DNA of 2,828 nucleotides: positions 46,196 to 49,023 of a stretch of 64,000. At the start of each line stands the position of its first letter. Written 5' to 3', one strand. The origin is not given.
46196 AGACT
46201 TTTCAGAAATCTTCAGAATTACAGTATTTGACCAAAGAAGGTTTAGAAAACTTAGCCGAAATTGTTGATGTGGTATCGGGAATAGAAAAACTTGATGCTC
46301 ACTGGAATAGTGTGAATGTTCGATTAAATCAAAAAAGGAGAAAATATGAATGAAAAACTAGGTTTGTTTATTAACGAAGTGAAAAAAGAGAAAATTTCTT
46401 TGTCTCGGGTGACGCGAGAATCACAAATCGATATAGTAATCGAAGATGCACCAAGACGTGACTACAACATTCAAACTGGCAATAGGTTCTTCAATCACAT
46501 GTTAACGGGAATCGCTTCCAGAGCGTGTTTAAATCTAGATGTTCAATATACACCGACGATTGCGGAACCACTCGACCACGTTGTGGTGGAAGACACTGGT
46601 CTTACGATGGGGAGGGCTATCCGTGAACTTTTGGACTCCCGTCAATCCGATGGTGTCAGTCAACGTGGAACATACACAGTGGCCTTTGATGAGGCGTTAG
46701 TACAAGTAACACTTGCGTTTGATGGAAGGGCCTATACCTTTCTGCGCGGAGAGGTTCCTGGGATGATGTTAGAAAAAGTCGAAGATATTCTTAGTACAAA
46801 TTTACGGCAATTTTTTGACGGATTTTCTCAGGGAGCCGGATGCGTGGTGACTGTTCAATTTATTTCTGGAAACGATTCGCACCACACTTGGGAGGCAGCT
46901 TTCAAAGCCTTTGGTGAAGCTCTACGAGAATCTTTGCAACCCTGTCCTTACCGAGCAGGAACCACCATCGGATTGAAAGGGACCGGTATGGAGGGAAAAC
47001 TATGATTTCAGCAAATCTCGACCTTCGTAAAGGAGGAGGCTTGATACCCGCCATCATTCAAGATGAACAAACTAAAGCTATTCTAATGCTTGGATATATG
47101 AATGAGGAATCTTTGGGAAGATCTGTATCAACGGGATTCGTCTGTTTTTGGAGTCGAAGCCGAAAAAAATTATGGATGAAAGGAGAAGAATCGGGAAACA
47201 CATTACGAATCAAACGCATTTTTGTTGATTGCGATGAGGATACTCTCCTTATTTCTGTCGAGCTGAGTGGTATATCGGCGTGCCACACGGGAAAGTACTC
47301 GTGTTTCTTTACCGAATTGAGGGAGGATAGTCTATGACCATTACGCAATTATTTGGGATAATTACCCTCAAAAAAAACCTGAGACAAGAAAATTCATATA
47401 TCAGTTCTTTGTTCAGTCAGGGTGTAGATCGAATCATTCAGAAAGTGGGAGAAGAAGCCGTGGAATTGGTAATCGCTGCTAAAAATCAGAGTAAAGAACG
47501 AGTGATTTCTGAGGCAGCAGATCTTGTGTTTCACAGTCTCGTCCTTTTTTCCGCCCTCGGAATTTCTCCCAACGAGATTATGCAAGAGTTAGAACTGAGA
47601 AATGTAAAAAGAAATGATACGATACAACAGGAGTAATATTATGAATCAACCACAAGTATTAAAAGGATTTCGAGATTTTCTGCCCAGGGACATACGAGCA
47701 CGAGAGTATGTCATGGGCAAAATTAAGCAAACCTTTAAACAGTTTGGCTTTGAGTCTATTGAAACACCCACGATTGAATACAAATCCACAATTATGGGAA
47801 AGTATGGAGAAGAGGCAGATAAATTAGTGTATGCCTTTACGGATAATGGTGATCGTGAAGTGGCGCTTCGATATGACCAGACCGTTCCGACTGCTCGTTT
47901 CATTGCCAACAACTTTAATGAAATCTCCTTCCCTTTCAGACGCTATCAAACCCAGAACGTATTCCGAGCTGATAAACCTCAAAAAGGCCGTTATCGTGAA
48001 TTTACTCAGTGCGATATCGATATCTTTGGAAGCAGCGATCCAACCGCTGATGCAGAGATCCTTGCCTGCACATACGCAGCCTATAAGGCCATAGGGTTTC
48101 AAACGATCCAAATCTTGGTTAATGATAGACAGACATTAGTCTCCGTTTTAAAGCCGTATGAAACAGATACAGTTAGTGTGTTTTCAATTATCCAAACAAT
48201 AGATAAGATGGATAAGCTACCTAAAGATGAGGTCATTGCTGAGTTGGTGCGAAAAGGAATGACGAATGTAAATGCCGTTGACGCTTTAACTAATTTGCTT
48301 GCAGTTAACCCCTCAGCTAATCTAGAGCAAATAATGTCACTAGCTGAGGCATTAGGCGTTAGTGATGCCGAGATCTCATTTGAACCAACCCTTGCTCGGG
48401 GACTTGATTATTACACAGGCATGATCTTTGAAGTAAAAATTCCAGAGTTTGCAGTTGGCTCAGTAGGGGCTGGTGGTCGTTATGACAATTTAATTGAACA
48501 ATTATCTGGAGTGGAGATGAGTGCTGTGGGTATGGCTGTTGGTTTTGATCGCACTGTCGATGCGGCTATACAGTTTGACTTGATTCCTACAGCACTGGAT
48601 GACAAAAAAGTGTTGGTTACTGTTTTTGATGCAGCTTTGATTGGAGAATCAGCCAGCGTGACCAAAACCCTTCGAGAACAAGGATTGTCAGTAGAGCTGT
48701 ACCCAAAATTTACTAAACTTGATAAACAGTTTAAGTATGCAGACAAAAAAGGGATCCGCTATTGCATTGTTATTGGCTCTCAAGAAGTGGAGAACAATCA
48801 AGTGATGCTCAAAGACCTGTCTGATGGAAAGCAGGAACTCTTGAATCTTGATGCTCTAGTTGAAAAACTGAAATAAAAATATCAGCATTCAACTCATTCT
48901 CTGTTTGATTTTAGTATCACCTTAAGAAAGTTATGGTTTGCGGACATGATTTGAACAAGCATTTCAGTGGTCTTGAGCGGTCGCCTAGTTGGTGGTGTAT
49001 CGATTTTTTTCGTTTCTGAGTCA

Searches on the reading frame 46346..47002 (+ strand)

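Call 15: search_protein_families(library=pfam, proteins=[window:46346-47002:+], max_evalue=0.001)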
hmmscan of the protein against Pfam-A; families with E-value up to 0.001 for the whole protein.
window:46346-47002:+ (219 aa): 1 family
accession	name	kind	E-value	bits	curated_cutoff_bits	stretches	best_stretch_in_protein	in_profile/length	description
PF00475.24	IGPD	-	1.5e-31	109.9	27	1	44-193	1-144/144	Imidazoleglycerol-phosphate dehydratase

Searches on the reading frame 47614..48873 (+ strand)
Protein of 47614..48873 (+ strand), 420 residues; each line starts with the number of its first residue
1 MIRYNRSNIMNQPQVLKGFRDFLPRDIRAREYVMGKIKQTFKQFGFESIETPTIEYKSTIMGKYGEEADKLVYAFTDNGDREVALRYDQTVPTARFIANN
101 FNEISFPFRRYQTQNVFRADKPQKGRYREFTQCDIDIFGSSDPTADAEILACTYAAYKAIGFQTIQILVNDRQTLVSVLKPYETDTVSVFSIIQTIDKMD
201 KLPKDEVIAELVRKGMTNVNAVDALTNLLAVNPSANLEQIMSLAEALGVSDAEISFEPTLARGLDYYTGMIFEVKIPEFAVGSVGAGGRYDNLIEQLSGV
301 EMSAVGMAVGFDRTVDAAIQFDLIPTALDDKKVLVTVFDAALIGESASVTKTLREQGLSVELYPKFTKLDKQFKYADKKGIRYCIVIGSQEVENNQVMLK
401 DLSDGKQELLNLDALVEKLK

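Call 86: search_protein_families(library=pfam, proteins=[window:47614-48873:+], max_evalue=0.0001)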
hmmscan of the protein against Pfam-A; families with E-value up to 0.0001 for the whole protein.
window:47614-48873:+ (420 aa): 4 families
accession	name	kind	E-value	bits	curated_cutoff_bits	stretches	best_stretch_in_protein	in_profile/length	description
PF13393.11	tRNA-synt_His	-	6.6e-44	150.8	25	1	18-312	1-306/308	Histidyl-tRNA synthetase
PF03129.25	HGTP_anticodon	-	6.4e-18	65.2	21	1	333-420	2-92/94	Anticodon binding domain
PF00587.30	tRNA-synt_2b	-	9.6e-10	39.2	29.3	1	73-264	1-110/179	tRNA synthetase class II core domain (G, H, P, S and T)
PF00152.25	tRNA-synt_2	-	2e-05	24.2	25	0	20-137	15-121/308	tRNA synthetases class II (D, K and N)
